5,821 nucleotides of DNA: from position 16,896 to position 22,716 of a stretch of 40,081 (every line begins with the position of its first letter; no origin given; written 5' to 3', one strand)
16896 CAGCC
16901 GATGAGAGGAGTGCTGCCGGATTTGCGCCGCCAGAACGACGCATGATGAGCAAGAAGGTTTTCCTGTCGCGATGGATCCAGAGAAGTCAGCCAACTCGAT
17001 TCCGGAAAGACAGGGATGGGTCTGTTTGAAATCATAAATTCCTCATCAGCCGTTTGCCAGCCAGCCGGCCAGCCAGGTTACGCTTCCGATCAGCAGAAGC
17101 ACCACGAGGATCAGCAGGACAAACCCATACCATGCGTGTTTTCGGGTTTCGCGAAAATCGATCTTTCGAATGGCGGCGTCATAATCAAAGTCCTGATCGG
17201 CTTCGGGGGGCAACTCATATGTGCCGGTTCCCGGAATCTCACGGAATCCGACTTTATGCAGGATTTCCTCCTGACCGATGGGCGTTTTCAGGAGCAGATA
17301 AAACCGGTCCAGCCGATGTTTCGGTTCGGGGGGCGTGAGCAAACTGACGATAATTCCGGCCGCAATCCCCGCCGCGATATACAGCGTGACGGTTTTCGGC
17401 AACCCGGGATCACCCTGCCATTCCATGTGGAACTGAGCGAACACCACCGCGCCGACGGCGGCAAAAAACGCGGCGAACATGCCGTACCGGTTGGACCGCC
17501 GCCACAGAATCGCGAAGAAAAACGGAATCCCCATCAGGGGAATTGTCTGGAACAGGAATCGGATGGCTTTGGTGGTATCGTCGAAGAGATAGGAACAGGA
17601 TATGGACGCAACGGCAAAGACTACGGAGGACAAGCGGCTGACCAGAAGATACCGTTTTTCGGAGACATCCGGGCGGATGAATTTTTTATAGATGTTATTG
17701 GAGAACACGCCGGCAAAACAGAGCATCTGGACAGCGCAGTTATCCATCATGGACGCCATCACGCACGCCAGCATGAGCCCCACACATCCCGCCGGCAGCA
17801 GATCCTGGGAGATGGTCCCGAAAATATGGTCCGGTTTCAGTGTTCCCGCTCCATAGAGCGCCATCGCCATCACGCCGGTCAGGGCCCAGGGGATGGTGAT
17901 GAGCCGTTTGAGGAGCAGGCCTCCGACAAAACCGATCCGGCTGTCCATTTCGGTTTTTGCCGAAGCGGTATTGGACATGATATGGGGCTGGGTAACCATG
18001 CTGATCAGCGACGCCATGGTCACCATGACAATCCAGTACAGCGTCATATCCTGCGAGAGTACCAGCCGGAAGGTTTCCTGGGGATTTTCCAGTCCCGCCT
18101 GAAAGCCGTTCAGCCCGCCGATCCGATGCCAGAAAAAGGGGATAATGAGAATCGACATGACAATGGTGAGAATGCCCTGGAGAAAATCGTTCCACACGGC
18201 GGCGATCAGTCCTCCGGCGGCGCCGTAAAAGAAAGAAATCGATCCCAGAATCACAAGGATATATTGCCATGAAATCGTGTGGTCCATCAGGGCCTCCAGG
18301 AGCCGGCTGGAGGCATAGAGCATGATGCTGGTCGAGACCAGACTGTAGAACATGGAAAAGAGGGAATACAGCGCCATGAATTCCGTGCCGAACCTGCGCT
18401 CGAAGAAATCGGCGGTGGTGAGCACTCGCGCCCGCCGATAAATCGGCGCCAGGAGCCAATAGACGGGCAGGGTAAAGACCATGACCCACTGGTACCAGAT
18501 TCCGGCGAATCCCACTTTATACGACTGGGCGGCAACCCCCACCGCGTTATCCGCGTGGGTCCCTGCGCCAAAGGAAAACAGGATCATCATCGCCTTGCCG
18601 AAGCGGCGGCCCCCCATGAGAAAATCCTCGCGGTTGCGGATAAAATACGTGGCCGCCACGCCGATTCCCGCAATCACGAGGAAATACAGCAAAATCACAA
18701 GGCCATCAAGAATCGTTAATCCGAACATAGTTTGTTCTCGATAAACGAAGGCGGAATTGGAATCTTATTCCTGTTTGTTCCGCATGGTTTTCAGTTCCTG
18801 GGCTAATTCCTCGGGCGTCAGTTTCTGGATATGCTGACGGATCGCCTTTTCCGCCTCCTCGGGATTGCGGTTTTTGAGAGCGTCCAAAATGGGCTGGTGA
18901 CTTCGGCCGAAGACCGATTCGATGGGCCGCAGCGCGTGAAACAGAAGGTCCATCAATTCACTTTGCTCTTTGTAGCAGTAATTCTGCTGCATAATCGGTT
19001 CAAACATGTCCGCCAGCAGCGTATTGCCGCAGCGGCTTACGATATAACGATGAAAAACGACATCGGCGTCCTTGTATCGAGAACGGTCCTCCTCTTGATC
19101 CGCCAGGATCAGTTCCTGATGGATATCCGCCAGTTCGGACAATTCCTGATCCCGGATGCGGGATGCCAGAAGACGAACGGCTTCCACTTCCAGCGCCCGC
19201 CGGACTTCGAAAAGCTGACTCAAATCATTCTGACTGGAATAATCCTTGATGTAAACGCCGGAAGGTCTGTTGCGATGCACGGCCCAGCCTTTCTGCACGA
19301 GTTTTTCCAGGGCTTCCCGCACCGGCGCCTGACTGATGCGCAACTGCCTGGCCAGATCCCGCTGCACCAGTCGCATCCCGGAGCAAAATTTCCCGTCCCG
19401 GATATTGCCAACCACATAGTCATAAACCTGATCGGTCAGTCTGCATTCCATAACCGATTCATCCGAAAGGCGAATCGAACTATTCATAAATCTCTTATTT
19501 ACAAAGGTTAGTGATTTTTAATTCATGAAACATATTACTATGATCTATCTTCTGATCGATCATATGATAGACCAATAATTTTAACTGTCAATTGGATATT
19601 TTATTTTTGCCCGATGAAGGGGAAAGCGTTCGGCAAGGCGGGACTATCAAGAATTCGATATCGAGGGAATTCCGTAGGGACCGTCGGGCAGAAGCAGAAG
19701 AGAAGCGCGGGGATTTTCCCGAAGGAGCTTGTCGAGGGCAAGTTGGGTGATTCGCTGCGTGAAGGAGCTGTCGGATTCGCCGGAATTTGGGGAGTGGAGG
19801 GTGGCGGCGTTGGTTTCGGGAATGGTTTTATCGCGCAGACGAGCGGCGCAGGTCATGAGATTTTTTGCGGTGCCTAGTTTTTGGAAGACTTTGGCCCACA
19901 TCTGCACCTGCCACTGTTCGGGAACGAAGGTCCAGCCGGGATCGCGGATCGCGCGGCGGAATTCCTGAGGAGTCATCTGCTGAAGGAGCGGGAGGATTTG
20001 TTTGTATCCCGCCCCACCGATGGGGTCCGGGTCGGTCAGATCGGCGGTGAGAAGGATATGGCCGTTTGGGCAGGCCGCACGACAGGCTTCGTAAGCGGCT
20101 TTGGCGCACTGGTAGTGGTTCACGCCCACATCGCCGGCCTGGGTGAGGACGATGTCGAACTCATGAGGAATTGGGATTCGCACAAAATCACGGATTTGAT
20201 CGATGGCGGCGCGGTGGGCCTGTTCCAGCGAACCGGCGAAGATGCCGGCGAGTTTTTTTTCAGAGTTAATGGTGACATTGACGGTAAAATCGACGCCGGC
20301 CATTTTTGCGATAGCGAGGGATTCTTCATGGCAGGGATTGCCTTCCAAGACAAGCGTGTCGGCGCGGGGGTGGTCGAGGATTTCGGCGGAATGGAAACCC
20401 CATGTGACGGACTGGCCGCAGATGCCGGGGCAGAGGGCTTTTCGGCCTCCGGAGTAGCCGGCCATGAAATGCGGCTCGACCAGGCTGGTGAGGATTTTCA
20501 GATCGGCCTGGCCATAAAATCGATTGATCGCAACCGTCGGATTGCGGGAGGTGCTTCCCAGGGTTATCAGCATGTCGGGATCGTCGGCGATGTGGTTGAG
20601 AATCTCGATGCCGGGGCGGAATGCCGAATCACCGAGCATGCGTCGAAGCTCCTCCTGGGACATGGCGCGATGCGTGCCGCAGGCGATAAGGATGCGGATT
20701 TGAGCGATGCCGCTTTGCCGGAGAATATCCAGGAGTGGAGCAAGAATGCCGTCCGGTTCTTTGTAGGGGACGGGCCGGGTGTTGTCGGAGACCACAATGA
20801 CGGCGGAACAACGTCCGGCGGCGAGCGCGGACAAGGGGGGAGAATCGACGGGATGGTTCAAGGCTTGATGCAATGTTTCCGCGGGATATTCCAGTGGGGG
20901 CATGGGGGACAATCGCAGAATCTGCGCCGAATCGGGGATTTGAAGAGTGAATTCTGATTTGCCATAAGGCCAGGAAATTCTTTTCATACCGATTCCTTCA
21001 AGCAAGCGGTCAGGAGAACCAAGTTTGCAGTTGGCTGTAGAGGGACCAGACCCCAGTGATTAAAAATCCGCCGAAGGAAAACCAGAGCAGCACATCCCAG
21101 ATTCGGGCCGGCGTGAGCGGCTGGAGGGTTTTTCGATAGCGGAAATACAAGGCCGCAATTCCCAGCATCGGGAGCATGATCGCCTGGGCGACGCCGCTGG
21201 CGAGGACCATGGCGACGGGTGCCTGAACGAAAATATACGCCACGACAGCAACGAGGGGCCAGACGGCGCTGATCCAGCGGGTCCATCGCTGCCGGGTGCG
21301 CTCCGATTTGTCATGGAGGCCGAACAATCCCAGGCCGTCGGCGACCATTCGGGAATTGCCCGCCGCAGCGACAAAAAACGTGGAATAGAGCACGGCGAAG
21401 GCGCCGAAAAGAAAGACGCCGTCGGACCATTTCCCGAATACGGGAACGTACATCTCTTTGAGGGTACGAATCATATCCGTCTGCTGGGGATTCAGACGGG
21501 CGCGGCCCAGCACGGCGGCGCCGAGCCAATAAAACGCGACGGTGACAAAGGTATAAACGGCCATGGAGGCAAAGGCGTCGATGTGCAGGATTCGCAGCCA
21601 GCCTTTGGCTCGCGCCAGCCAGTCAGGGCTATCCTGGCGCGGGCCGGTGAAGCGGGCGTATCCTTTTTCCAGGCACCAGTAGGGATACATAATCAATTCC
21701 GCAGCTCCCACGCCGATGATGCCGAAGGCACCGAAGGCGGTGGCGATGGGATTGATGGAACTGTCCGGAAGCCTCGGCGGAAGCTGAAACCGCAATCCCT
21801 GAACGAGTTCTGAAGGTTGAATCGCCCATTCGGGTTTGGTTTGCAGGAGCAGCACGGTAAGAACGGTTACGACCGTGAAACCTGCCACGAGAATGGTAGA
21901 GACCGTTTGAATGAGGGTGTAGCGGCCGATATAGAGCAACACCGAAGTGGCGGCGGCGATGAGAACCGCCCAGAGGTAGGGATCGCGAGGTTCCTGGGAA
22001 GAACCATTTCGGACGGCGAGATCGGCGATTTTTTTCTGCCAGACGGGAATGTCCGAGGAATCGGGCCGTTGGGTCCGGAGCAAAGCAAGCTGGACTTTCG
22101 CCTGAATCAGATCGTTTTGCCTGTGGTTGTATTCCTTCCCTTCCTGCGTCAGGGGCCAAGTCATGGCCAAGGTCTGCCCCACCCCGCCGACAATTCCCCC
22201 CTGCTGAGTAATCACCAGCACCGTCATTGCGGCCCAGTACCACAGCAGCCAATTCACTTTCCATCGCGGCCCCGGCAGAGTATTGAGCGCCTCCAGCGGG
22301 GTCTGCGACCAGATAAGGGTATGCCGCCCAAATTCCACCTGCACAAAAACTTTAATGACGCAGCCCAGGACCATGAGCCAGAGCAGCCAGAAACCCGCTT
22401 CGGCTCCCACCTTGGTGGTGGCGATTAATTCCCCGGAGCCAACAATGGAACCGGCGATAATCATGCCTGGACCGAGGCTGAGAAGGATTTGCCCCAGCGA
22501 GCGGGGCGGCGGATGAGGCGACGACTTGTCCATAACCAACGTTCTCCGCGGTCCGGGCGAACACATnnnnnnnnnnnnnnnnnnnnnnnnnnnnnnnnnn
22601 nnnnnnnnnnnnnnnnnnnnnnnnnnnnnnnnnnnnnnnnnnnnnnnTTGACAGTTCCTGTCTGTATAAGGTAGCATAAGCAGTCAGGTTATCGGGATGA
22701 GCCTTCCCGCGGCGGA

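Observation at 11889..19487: Kinase-less catabolic operon built around a split transketolase: candidate undescribed sugar pathway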

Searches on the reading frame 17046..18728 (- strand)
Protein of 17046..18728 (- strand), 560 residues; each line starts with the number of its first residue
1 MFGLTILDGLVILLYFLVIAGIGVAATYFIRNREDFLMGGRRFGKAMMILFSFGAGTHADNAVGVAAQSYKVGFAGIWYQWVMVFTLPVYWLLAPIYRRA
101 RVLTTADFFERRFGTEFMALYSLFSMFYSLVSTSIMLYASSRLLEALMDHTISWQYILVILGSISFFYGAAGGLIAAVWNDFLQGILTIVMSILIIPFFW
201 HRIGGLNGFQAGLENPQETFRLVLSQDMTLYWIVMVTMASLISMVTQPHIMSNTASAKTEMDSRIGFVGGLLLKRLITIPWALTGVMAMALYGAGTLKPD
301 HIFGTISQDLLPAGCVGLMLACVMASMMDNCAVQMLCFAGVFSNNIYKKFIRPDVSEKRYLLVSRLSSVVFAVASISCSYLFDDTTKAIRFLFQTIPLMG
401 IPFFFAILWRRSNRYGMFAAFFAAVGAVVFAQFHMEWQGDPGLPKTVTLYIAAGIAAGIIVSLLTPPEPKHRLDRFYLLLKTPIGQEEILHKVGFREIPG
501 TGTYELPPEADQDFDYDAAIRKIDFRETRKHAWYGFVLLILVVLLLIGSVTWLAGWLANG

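Call 6: search_protein_families(library=pfam, proteins=[window:17046-18728:-], max_evalue=0.01)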
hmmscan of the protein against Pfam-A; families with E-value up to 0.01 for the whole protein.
window:17046-18728:- (560 aa): 1 family
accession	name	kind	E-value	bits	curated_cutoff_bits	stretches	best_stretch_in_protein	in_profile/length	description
PF00474.23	SSF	-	2e-35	122.9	22.8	1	36-421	1-403/406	Sodium:solute symporter family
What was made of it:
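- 17046..18728 (-): Sodium:solute symporter (SSS), 560 aa. Call 6 (PF00474 2e-35).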

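Call 10: search_protein_families(library=ncbifam, proteins=[window:17046-18728:-], max_evalue=0.01)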
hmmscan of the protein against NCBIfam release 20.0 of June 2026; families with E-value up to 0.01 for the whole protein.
window:17046-18728:- (560 aa): 7 families
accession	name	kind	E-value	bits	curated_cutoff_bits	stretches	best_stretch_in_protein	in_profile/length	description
TIGR00813.1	sss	superfamily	2.6e-44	151.9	184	1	36-421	1-408/411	sodium/solute symporter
TIGR02121.1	Na_Pro_sym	equivalog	1.7e-25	89.7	515.5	1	11-471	6-475/488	sodium/proline symporter PutP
NF007790.0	PRK10484.1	equivalog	7.7e-25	87.7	401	1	30-409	29-425/527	solute:sodium symporter family transporter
TIGR02119.1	panF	equivalog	5.5e-18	65.2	328.05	1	11-436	6-443/471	sodium/pantothenate symporter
NF046076.1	monocarbox_MctP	equivalog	3.1e-12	46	625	1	11-439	4-445/481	monocarboxylate uptake permease MctP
NF011948.0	PRK15419.1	equivalog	6.4e-11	41.8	955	1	12-438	11-450/502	sodium/proline symporter PutP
TIGR03648.1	Na_symport_lg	subfamily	1.7e-06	26.8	320.75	1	311-436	358-485/547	VC_2705 family sodium/solute symporter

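Call 43: search_solved_structures(query=window:17046-18728:-, max_evalue=0.001)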
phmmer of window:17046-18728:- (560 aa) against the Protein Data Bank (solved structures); distinct sequences matched with E-value up to 0.001: 9.
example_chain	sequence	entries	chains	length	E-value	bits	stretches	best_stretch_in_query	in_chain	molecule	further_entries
7sla_A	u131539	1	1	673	7e-20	74.6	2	8-210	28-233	Sodium/glucose cotransporter 1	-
7sl8_A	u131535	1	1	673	7e-20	74.6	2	8-210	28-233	Sodium/glucose cotransporter 1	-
7wmv_A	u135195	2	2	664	4.2e-19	72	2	8-210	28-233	Sodium/glucose cotransporter 1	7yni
2xq2_A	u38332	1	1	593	6.2e-18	68.1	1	3-433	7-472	SODIUM/GLUCOSE COTRANSPORTER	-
3dh4_A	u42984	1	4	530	1.8e-17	66.6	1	54-433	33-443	Sodium/glucose cotransporter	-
8hb0_A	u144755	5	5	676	4.6e-16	62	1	8-209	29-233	Sodium/glucose cotransporter 2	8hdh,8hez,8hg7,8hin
2xq2_B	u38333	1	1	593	5.6e-16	61.7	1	54-433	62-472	SODIUM/GLUCOSE COTRANSPORTER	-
7vsi_A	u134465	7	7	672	8.2e-16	61.1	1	8-209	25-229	Sodium/glucose cotransporter 2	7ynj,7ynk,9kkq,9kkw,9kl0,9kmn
5nv9_A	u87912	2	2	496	3.9e-08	35.8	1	13-435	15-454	Putative sodium:solute symporter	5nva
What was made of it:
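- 17046..18728 (-): Call 43: closest solved relatives are SGLT1/vSGLT (E about 1e-20); SiaT scores only 4e-8.
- The SSS transporter is closer to neutral-sugar SGLT/vSGLT than to the sialic-acid carrier SiaT (call 43). The transporter is SGLT-like (call 43).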

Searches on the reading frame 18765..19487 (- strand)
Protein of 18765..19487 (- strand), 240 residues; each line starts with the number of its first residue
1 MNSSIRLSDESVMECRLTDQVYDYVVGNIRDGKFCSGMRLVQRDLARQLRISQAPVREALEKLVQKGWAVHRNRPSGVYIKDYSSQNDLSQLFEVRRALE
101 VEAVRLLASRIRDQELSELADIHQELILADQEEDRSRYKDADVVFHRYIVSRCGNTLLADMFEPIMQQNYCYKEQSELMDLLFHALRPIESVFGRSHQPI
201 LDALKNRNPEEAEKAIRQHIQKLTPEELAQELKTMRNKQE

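Call 6: search_protein_families(library=pfam, proteins=[window:18765-19487:-], max_evalue=0.01)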
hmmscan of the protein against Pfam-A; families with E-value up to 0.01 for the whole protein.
window:18765-19487:- (240 aa): 4 families
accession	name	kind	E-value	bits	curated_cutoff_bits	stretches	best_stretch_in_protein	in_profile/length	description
PF07729.17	FCD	-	1.1e-25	90.9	24.3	1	91-221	1-124/125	FCD domain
PF00392.27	GntR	-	2.1e-12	47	27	1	17-79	1-63/64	Bacterial regulatory proteins, gntR family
PF13412.12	HTH_24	-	2.6e-05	24.1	21.9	1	39-68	17-46/48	Winged helix-turn-helix DNA-binding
PF12802.13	MarR_2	-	0.0029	18.2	27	0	40-72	21-53/61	MarR family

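Call 10: search_protein_families(library=ncbifam, proteins=[window:18765-19487:-], max_evalue=0.01)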
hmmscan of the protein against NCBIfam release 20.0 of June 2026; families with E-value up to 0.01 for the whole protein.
window:18765-19487:- (240 aa): 23 families
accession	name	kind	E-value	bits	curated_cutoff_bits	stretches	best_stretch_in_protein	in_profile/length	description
TIGR03338.1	phnR_burk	equivalog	2.6e-26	92.6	271.5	1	17-222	12-208/212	phosphonate utilization associated transcriptional regulator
NF003011.0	PRK03837.1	subfamily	3.8e-18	66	260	1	85-222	100-228/241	transcriptional regulator NanR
NF007741.0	PRK10421.1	equivalog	1.7e-17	63.7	311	2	12-83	3-74/262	transcriptional regulator LldR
NF008504.0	PRK11414.1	equivalog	8.5e-12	45.3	225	1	15-165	10-158/221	GntR family transcriptional regulator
NF007001.0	PRK09464.1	equivalog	8.9e-12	45.2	330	1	12-221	6-226/254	pyruvate dehydrogenase complex transcriptional repressor PdhR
NF007442.0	PRK09990.1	equivalog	1.7e-09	37.5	301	1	19-225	13-233/256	transcriptional regulator GlcC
NF008576.0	PRK11534.1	equivalog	5e-09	36.1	218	1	22-228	13-216/225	DNA-binding transcriptional regulator CsiR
NF008571.0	PRK11523.1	equivalog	1.1e-07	31.6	396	1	15-222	7-220/258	transcriptional regulator ExuR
NF052282.1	PLP_TF_PdxR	equivalog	1.1e-07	31.3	320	1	17-91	2-76/448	MocR-like pyridoxine biosynthesis transcription factor PdxR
TIGR02018.2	his_ut_repres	equivalog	3.4e-06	26.6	220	1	19-108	2-91/226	histidine utilization transcriptional repressor HutC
NF007588.0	PRK10225.1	equivalog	7.5e-06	25.4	442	1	31-223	24-227/257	Uxu operon transcriptional regulator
TIGR02325.1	C_P_lyase_phnF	equivalog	1.7e-05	24.4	156.8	1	20-90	12-82/238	phosphonate metabolism transcriptional regulator PhnF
NF052281.1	rhizopine_MocR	equivalog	0.00015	20.6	650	1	14-87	16-89/479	rhizopine catabolism transcriptional regulator MocR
NF052286.1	ecto_TF_EhuR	exception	0.00044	18.9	480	1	21-93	16-88/458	MocR-like ectoine utilization transcription factor EhuR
NF047563.1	modulin_PmtR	equivalog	0.00049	20.1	200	1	16-122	12-116/125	PSM export ABC transporter transcriptional regulator PmtR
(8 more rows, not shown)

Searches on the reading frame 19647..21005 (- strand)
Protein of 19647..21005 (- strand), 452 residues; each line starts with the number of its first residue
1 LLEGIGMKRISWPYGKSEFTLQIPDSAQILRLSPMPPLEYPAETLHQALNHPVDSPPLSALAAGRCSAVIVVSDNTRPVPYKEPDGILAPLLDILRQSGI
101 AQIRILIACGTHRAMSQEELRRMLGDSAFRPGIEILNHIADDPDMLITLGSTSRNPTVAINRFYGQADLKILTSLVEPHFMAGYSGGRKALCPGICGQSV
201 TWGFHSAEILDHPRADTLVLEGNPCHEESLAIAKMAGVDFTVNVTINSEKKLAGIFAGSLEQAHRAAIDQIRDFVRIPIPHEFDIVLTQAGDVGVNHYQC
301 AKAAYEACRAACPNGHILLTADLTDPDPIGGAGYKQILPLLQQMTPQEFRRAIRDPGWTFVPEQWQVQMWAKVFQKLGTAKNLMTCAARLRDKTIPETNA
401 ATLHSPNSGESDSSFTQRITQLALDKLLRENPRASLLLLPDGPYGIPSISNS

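Call 9: search_protein_families(library=pfam, proteins=[window:19647-21005:-], max_evalue=0.001)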
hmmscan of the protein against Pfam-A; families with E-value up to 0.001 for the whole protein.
window:19647-21005:- (452 aa): 2 families
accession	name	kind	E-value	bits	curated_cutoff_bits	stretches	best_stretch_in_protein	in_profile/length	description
PF09861.14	Lar_N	-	3.3e-50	170.6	23.3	1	14-215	1-201/204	Lactate racemase N-terminal domain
PF21113.2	LarA_C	-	0.00041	20.7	25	1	283-376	6-98/152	Lactate racemase C-terminal domain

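Call 69: search_protein_families(library=ncbifam, proteins=[window:19647-21005:-], max_evalue=1e-10)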
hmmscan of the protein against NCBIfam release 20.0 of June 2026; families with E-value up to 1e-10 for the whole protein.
window:19647-21005:- (452 aa): 5 families
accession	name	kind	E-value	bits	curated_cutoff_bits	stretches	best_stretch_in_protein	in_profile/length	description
NF033504.2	Ni_dep_LarA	equivalog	8.5e-85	285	460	1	10-377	2-368/422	nickel-dependent lactate racemase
NF052593.1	NPN_racem_MAR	equivalog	7.1e-73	245.5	500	1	11-338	2-327/415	nickel-dependent malate racemase, LarAH6 family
NF052595.1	NPN_LarAH5_MAR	equivalog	8.7e-68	229.2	462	1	11-339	2-327/415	nickel-dependent malate racemase, LarAH5 family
NF052525.1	NPN_LarAH10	equivalog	3.3e-61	207.3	540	1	9-325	2-327/426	NPN-dependent 2-hydroxyacid racemase, LarAH10 family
NF052592.1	LarAH_14_15_16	equivalog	3.2e-24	85.2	740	1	29-213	32-218/520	NPN-dependent hydroxyacid isomerase, LarAH14/15/16 family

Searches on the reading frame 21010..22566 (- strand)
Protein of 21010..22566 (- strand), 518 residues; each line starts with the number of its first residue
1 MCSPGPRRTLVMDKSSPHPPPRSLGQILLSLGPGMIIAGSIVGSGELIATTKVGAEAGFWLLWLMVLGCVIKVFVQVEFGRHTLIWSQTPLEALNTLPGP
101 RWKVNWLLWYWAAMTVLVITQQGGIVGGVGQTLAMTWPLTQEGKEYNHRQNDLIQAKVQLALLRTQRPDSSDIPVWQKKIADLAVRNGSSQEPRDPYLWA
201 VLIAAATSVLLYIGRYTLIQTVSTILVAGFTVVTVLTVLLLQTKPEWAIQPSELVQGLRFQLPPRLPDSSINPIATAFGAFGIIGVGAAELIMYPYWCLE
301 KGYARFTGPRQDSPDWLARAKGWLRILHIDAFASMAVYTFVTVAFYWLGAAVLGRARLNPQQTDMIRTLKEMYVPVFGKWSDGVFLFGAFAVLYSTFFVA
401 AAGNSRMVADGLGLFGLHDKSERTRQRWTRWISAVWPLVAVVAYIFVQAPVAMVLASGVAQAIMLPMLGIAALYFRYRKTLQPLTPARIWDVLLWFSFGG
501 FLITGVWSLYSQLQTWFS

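Call 9: search_protein_families(library=pfam, proteins=[window:21010-22566:-], max_evalue=0.001)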
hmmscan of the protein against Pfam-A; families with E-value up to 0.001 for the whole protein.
window:21010-22566:- (518 aa): 1 family
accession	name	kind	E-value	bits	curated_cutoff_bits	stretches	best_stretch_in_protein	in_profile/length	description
PF01566.24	Nramp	-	1.5e-09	37.8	29.8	1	197-479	92-347/357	Natural resistance-associated macrophage protein-like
